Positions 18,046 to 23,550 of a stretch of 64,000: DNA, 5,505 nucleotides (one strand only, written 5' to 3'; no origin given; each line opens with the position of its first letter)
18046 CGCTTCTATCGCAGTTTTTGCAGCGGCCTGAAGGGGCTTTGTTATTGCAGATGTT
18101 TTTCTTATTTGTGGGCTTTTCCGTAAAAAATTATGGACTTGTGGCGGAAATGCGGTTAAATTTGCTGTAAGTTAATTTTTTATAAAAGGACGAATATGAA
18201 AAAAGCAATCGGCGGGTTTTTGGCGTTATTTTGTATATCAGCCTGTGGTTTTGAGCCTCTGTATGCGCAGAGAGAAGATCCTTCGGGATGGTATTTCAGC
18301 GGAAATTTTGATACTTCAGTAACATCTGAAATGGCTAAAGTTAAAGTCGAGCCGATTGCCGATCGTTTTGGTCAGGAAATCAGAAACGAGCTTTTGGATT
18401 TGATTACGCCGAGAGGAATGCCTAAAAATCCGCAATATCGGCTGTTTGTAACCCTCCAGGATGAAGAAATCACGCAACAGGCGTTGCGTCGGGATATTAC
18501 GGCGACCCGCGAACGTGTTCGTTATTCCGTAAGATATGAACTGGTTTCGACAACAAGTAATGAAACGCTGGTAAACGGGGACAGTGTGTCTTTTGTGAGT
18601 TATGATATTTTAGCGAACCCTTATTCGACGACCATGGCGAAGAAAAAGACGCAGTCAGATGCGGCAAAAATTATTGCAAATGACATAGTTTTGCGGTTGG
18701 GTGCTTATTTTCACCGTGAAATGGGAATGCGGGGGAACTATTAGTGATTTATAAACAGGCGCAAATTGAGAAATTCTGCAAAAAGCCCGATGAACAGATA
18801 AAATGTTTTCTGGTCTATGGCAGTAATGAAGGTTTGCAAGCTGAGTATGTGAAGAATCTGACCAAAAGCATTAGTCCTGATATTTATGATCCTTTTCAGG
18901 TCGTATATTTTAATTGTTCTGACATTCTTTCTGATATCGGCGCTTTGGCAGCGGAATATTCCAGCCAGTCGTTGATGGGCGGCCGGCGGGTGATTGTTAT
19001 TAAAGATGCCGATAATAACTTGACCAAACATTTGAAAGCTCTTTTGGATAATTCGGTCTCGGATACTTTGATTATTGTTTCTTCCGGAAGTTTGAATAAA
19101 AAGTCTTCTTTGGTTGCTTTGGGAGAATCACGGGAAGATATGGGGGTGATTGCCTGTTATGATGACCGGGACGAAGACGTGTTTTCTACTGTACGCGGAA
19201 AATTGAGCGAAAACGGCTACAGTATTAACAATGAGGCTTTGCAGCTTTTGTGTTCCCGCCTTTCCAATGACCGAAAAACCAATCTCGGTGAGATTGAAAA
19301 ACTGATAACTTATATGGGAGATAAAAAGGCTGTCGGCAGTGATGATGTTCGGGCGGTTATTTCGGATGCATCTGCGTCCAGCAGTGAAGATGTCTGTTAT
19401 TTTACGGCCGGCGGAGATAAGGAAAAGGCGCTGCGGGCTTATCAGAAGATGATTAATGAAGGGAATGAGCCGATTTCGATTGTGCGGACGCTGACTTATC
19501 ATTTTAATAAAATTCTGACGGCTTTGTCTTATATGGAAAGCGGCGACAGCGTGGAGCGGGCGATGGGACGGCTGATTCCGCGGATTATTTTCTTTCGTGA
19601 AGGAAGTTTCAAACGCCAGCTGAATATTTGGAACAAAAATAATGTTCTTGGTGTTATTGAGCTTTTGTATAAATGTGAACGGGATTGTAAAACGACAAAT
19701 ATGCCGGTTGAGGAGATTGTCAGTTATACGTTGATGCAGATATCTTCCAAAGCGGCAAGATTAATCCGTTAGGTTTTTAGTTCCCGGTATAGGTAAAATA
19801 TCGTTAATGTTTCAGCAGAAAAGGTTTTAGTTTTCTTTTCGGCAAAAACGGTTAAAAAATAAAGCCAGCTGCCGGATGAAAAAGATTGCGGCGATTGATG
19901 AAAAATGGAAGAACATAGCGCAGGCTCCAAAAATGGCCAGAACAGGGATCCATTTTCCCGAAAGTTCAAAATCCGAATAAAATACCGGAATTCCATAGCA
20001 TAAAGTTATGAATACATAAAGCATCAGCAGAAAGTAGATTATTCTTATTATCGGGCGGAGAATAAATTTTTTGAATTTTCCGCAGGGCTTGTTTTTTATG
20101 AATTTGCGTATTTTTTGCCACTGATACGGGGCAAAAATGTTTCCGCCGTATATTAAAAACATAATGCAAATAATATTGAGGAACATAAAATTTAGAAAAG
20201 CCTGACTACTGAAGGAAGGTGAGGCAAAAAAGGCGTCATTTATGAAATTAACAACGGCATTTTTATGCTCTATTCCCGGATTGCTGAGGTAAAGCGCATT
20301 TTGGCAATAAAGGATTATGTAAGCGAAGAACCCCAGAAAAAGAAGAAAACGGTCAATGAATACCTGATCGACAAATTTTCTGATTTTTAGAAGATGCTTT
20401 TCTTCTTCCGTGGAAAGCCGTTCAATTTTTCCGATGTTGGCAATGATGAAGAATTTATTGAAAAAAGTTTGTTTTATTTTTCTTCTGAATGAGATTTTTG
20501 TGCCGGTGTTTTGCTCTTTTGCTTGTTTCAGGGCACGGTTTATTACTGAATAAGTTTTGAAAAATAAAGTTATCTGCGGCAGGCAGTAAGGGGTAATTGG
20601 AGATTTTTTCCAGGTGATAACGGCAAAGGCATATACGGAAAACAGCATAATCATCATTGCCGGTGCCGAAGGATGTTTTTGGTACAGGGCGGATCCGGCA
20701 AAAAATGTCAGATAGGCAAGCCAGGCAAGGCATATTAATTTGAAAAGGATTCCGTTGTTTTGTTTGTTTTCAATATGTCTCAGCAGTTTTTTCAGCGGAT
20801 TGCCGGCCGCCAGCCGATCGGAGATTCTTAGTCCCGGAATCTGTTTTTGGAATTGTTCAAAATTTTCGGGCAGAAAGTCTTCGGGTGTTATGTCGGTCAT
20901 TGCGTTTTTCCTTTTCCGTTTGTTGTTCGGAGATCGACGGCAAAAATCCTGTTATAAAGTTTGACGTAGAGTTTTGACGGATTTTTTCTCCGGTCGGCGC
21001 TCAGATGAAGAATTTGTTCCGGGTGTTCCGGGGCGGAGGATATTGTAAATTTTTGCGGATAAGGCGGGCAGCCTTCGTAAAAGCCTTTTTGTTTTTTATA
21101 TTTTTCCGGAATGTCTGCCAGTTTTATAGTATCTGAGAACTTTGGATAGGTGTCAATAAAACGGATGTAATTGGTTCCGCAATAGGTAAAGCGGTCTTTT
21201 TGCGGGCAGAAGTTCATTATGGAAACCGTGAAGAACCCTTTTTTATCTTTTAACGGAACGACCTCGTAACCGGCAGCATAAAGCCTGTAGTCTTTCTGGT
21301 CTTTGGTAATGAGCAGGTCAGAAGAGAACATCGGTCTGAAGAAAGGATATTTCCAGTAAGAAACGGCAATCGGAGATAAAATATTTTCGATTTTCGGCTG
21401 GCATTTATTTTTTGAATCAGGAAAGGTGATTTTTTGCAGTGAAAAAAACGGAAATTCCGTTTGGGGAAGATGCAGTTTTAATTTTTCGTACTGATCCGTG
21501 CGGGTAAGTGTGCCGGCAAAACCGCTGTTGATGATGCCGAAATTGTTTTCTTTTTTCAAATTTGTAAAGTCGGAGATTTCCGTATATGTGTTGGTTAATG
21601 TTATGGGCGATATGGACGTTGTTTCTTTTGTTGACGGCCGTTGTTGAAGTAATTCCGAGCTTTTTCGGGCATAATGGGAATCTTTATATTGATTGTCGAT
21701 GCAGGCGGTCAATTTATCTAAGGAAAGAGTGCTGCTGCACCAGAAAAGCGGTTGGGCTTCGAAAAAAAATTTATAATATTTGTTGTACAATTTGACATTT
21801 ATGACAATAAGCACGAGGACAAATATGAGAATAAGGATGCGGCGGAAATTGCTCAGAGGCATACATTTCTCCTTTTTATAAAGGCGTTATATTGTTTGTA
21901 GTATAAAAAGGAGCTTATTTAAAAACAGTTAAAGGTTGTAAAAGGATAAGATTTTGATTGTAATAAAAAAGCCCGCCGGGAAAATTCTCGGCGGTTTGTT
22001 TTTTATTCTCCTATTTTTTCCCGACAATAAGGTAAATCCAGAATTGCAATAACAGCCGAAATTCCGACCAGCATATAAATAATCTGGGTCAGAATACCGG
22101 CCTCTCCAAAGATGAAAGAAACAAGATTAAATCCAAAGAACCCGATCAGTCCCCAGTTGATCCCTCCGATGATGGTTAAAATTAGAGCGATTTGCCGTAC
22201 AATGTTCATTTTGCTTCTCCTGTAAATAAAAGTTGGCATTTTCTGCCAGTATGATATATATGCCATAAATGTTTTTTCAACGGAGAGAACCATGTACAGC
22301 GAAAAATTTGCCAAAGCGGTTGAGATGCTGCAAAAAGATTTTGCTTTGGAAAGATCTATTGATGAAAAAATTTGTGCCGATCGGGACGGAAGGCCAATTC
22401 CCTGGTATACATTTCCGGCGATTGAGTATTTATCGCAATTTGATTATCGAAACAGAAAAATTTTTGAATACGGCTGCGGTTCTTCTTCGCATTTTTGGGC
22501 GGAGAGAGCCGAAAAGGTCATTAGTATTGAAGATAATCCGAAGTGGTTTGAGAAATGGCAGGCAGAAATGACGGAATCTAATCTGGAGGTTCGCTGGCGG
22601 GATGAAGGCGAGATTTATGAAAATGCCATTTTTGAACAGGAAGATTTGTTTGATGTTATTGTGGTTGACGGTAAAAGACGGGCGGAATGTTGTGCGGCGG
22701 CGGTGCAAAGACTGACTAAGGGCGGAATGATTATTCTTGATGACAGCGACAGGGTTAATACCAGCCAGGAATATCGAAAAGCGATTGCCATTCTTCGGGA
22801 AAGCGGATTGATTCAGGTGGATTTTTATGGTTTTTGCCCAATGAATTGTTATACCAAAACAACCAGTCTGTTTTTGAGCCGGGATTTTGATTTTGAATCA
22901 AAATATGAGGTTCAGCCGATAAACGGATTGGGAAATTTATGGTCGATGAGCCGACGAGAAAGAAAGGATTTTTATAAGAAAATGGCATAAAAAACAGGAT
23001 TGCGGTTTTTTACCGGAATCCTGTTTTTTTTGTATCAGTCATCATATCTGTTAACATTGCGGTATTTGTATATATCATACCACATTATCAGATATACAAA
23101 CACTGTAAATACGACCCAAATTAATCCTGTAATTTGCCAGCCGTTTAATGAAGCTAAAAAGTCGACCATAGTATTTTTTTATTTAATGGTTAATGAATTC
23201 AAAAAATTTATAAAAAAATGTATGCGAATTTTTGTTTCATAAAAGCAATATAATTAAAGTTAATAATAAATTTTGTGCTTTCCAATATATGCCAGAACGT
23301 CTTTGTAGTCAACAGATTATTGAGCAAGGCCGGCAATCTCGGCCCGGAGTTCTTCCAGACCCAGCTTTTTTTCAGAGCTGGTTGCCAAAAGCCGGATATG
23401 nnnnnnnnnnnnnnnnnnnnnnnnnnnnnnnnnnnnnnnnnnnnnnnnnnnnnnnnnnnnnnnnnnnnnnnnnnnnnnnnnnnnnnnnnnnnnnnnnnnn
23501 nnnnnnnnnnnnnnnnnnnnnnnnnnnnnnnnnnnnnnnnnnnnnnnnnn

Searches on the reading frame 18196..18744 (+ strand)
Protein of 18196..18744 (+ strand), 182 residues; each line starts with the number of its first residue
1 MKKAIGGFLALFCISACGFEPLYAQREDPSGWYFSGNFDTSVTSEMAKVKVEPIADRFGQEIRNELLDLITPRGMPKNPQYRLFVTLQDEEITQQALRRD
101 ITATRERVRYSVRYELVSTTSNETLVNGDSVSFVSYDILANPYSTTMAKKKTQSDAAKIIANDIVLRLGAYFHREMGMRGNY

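Call 3: search_protein_families(library=pfam, proteins=[window:18196-18744:+], max_evalue=1)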
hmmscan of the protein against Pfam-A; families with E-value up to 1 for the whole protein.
window:18196-18744:+ (182 aa): 2 families
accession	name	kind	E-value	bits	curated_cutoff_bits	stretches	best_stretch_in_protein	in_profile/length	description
PF04390.17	LptE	-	3.6e-08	34.5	23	1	47-168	2-118/118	Lipopolysaccharide-assembly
PF06557.17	DUF1122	-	0.2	11.5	25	1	47-111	58-120/176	Protein of unknown function (DUF1122)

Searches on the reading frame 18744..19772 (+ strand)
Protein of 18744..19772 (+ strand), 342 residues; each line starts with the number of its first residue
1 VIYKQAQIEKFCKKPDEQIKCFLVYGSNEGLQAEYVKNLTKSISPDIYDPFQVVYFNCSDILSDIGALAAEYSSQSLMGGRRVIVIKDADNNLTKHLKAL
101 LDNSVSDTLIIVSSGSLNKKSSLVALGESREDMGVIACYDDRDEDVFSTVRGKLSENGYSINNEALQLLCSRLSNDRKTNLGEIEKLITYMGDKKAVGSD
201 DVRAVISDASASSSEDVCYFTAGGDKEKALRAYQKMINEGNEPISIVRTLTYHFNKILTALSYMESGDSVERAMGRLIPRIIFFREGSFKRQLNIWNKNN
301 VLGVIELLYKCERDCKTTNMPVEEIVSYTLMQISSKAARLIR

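Call 3: search_protein_families(library=pfam, proteins=[window:18744-19772:+], max_evalue=1)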
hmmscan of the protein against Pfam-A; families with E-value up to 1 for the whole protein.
window:18744-19772:+ (342 aa): 3 families
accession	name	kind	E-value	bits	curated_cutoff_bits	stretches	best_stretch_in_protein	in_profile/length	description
PF21694.2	DNA_pol3_delta_C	-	8.7e-07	29.4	27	1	223-332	13-120/121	DNA polymerase III delta subunit, C-terminal domain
PF06144.19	DNA_pol3_delta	-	5.4e-06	26.9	21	1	23-124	2-111/124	DNA polymerase III, delta subunit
PF13174.12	TPR_6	-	0.19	12.9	26.3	0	218-238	9-28/33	Tetratricopeptide repeat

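Call 4: search_protein_families(library=ncbifam, proteins=[window:18744-19772:+], max_evalue=1)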
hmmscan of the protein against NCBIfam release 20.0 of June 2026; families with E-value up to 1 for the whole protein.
window:18744-19772:+ (342 aa): 9 families
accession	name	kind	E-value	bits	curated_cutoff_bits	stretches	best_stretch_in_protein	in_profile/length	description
TIGR01128.2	holA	equivalog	2.4e-54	184.8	80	1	21-332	1-315/316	DNA polymerase III subunit delta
NF005134.0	PRK06585.1-1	equivalog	1.2e-33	116.5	478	1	16-327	17-319/326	DNA polymerase III subunit delta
NF006302.0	PRK08487.1-5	equivalog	4e-14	53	296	1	10-267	8-253/323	DNA polymerase III subunit delta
NF004165.0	PRK05629.1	equivalog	7.8e-08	31.8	301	1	19-263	7-247/319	DNA polymerase III subunit delta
TIGR02397.1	dnaX_nterm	equivalog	3.7e-05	23.1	250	1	144-324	179-346/355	DNA polymerase III subunit gamma/tau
NF004046.1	PRK05563.1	equivalog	9.8e-05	21.4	400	1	147-321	183-345/567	DNA polymerase III subunit gamma/tau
NF004570.0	PRK05907.1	equivalog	0.0055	15.9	480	1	150-251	148-251/316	hypothetical protein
NF003996.0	PRK05472.2-5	equivalog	0.012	15.5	138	1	92-150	63-120/209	redox-sensing transcriptional repressor Rex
NF004962.0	PRK06305.1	equivalog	0.042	13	559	1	159-317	198-333/465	DNA polymerase III subunits gamma and tau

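Call 12: find_related_loci(query=window:18744-19772:+, collection=genome_contigs, flank=10000)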
Query window:18744-19772:+ (342 aa) in genome_contigs; peptide patterns used: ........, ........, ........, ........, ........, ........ (x = any residue, [..] = any of these).
157 stretches matched a pattern; 67 encode a relative of the query (tblastn E <= 1e-3); 66 distinct loci.
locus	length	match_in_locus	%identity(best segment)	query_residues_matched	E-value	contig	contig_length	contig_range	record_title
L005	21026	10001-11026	97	1-342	0e+0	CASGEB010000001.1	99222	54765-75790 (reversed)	uncultured proteobacterium isolate T5_L3_314314_idba_bin.18 genome assembly, contig: T5_L3_314314_idba_bin.18.fa_scaffol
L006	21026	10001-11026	96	1-342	0e+0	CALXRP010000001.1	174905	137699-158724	MAG: uncultured Alphaproteobacteria bacterium isolate BRZ_BN__bin26 genome assembly, contig: BRZ_BN__NODE_87_length_1749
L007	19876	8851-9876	95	1-342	0e+0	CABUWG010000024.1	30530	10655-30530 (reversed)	MAG TPA_asm: uncultured proteobacterium isolate MGYG-HGUT-04444 genome assembly, contig: GUT_GENOME274919_24, whole geno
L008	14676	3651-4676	93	1-342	0e+0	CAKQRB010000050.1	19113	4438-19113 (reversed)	MAG: uncultured Alphaproteobacteria bacterium isolate REFINED_METABAT215_TOP10_CONTIGS_1500_ASSEMBLY_K127_MEGAHIT__Hadza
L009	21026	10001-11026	94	1-342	0e+0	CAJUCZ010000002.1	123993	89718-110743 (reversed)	MAG TPA_asm: uncultured Alphaproteobacteria bacterium isolate MGBC133411 genome assembly, contig: MGBC133411.2, whole ge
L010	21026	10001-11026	94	1-342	0e+0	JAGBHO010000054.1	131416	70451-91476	MAG: Alphaproteobacteria bacterium isolate RGIG9125 Water_deer_Rectum.Co__c1458250, whole genome shotgun sequence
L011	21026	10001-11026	69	1-342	7e-172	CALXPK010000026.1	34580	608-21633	MAG: uncultured Alphaproteobacteria bacterium isolate E04__bin53 genome assembly, contig: E04__k127_8811788, whole genom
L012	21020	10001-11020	70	1-340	2e-170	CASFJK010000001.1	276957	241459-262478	uncultured proteobacterium isolate B12_L1_324324_idba_bin.34 genome assembly, contig: B12_L1_324324_idba_bin.34.fa_scaff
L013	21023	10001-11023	70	2-342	9e-168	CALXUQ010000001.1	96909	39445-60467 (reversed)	MAG: uncultured Alphaproteobacteria bacterium isolate BRZ_DM__bin47 genome assembly, contig: BRZ_DM__NODE_362_length_969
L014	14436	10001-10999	71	1-333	1e-166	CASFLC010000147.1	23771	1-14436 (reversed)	uncultured proteobacterium isolate SI.A99.metabat-bins.196 genome assembly, contig: SI.A99.metabat-bins.196.fa_k141_4845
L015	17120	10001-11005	71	1-335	2e-166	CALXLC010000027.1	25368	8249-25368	MAG: uncultured Alphaproteobacteria bacterium isolate E27__bin196 genome assembly, contig: E27__k127_511842, whole genom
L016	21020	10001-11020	68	1-340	3e-165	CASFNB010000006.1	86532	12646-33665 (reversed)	uncultured proteobacterium isolate A1_L3_371371_idba_bin.16 genome assembly, contig: A1_L3_371371_idba_bin.16.fa_scaffol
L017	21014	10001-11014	67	1-338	3e-165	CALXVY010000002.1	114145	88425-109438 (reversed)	MAG: uncultured Alphaproteobacteria bacterium isolate BRZ_KI__bin16 genome assembly, contig: BRZ_KI__NODE_206_length_114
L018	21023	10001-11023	71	2-342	1e-163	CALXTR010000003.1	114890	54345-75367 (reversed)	MAG: uncultured Alphaproteobacteria bacterium isolate BRZ_CI__bin121 genome assembly, contig: BRZ_CI__NODE_248_length_11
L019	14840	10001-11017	68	1-339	6e-161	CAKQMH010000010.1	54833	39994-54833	MAG: uncultured Alphaproteobacteria bacterium isolate REFINED_METABAT215_TOP10_CONTIGS_1500_ASSEMBLY_K77_MERGED__Hadza_M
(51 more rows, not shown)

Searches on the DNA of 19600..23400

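Call 100: search_rna_families(source=window, start=19600, end=23400, threshold=evalue, max_evalue=1)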
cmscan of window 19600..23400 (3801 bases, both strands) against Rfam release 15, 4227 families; matches with E-value up to 1: 2.
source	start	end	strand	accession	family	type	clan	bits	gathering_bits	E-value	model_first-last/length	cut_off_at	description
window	19798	19859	-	RF03697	mir-722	Gene; miRNA;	-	23.6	81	0.28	1-67/67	no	mir-722 microRNA precursor family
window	21939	22000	+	RF02901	AaHKsRNA41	Gene; sRNA;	-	21.6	97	0.061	1-187/187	no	Aggregatibacter sRNA 41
